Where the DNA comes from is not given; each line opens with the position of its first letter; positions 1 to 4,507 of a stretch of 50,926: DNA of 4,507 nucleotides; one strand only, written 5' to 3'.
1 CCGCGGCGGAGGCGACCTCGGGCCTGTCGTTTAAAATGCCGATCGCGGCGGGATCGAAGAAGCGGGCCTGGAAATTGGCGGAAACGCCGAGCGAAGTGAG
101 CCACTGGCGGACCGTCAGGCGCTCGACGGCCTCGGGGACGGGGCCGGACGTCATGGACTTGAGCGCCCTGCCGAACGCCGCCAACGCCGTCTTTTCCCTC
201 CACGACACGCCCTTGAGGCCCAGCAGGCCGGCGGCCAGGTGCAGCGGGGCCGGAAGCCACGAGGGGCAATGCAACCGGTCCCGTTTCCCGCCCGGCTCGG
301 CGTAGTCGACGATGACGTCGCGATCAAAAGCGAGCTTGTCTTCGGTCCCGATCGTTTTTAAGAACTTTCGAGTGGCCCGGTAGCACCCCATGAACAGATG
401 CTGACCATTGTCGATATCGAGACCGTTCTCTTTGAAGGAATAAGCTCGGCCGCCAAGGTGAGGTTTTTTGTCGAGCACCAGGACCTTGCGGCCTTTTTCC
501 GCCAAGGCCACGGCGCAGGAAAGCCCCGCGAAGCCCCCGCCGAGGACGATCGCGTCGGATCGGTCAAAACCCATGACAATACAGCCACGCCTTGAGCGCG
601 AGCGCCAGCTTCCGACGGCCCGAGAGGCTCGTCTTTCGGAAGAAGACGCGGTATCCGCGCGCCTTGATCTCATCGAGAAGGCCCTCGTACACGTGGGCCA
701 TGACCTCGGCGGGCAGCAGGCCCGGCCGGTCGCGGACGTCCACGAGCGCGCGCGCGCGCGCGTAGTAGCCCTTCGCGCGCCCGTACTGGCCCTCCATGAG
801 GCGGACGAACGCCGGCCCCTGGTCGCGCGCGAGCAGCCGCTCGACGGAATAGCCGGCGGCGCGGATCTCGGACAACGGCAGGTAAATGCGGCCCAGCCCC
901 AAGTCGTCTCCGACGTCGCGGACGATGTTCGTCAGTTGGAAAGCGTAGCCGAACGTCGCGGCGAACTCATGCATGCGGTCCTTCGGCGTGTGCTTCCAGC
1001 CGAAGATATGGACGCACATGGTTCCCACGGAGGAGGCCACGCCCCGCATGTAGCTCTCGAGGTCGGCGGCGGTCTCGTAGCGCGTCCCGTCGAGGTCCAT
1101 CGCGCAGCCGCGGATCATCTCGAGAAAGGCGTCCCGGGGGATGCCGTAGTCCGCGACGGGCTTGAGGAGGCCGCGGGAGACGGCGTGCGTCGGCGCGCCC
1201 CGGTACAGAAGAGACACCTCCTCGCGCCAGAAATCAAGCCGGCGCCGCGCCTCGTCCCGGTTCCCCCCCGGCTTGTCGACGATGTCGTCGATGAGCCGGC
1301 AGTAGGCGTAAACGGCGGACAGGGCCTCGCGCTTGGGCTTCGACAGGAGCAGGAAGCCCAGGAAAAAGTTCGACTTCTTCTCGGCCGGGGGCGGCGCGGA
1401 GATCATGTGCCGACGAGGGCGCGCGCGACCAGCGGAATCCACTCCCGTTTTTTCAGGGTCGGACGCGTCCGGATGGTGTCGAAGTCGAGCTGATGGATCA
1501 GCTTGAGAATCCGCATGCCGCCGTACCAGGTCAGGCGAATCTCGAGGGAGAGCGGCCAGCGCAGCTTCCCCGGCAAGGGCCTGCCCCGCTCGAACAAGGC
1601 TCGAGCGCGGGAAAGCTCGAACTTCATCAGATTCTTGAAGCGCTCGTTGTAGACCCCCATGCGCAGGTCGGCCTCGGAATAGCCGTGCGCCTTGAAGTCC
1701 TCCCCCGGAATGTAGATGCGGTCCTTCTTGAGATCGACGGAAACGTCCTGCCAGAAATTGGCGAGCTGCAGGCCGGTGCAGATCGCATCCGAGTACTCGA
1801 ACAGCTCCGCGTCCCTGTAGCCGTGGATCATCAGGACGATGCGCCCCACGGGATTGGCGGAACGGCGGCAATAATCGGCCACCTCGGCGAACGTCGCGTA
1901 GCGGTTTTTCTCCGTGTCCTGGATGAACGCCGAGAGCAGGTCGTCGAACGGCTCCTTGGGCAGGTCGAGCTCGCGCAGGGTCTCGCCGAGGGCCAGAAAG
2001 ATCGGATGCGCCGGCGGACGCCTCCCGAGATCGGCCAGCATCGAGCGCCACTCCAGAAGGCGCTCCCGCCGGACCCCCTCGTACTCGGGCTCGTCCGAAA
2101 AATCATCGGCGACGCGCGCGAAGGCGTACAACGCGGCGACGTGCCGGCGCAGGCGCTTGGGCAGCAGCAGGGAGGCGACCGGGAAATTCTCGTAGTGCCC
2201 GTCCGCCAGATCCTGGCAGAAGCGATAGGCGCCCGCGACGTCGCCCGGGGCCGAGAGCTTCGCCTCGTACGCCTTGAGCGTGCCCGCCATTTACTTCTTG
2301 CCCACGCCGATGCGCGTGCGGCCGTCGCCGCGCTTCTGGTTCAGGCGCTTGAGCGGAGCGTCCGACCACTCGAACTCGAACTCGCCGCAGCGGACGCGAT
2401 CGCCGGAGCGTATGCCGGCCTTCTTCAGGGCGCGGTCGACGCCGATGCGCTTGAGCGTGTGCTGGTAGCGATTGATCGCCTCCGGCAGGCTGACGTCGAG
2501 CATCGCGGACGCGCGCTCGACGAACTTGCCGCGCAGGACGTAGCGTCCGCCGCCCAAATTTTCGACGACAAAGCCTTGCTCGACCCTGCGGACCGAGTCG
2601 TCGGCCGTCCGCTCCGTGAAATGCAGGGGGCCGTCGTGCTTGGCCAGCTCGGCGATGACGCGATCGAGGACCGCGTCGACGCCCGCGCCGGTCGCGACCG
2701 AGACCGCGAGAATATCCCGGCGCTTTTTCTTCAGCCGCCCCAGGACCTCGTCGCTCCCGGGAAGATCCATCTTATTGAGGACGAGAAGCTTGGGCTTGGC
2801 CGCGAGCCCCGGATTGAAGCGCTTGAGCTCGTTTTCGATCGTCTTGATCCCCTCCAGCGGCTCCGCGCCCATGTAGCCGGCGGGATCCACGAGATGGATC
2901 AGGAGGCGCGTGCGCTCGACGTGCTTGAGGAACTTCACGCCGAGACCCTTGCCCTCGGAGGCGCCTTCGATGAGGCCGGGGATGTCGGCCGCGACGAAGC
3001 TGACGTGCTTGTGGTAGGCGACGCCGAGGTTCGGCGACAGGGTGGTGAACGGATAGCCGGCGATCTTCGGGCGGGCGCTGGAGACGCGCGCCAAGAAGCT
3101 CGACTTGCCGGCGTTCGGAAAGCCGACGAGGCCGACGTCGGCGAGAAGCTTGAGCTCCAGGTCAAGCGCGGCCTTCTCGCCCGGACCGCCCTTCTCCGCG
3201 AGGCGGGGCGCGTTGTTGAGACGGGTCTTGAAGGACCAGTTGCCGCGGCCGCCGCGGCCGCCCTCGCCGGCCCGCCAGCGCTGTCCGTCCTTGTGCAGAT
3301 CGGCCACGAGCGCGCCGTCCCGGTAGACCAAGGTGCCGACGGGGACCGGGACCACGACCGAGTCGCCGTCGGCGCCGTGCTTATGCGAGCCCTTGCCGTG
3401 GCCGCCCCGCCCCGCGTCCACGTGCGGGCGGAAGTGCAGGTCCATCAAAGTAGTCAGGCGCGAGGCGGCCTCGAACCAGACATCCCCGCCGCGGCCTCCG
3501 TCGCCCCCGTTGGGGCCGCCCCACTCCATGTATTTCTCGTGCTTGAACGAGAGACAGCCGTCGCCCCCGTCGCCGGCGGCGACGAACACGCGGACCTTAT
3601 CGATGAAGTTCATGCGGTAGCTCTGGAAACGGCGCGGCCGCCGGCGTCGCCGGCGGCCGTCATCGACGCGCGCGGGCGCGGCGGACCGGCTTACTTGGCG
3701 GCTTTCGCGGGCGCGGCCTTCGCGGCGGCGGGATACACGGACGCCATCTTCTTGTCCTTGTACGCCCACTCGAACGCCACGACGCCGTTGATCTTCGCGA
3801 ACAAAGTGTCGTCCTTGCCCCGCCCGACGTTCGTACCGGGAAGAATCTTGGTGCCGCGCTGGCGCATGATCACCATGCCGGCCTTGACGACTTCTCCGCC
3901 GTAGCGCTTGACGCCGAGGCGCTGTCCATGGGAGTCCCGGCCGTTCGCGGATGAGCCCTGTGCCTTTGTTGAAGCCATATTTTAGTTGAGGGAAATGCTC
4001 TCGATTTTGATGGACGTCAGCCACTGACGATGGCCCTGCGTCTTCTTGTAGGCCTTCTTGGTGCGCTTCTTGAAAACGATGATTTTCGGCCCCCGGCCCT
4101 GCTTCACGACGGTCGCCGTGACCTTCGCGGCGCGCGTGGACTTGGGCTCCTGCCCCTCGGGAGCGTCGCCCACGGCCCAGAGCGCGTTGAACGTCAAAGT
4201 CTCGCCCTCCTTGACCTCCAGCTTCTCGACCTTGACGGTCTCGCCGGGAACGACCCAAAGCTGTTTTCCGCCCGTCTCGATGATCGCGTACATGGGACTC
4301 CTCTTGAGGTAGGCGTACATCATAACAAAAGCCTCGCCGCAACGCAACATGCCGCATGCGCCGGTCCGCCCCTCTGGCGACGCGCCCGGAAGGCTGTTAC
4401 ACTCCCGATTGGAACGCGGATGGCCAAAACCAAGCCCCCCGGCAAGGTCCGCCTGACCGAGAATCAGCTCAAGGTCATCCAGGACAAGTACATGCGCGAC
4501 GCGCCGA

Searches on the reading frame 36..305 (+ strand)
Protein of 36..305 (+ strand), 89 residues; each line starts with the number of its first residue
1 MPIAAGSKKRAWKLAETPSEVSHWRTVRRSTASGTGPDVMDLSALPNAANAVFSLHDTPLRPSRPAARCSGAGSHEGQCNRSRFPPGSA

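Call 7: search_protein_families(library=pfam, proteins=[window:36-305:+], max_evalue=0.01)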
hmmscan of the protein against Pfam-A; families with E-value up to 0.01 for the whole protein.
window:36-305:+ (89 aa): 0 families

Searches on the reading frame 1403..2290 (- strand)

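Call 16: search_protein_families(library=pfam, proteins=[window:1403-2290:-], max_evalue=0.001)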
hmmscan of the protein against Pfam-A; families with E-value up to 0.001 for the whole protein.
window:1403-2290:- (295 aa): 1 family
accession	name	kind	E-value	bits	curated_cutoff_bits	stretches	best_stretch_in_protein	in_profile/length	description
PF00494.24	SQS_PSY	-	5.5e-69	233.2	26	1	31-282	3-262/263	Squalene/phytoene synthase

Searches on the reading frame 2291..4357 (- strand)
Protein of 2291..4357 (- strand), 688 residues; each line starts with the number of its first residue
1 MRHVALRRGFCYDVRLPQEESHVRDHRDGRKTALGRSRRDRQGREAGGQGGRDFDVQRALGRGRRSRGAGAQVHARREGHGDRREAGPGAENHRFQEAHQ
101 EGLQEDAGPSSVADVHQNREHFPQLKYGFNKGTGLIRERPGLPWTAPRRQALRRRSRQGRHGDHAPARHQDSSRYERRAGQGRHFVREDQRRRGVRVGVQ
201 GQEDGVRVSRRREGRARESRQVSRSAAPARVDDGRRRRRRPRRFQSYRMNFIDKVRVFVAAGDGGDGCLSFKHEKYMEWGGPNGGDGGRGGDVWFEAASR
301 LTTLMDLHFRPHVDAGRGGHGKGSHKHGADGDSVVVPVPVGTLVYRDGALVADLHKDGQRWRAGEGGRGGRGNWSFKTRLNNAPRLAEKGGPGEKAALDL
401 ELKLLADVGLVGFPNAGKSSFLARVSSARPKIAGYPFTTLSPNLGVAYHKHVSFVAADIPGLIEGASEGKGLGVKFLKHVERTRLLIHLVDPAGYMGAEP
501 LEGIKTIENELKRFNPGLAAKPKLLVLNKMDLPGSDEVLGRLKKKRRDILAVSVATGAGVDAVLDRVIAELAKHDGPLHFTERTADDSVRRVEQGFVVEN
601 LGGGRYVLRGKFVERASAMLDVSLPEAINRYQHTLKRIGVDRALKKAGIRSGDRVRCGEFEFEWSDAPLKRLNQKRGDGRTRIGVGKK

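Call 16: search_protein_families(library=pfam, proteins=[window:2291-4357:-], max_evalue=0.001)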
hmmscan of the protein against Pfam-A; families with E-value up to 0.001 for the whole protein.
window:2291-4357:- (688 aa): 4 families
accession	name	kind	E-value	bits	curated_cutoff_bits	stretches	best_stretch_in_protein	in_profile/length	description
PF01018.28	GTP1_OBG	-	2.8e-52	176.9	27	1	252-404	1-155/155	GTP1/OBG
PF01926.29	MMR_HSR1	-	7.7e-23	81.2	21.9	1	407-529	1-113/113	50S ribosome-binding GTPase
PF09269.16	DUF1967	-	1.5e-17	63.8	27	1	596-664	1-70/70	Domain of unknown function (DUF1967)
PF02421.24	FeoB_N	-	4.6e-06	26.7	27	1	408-491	3-87/156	Ferrous iron transport protein B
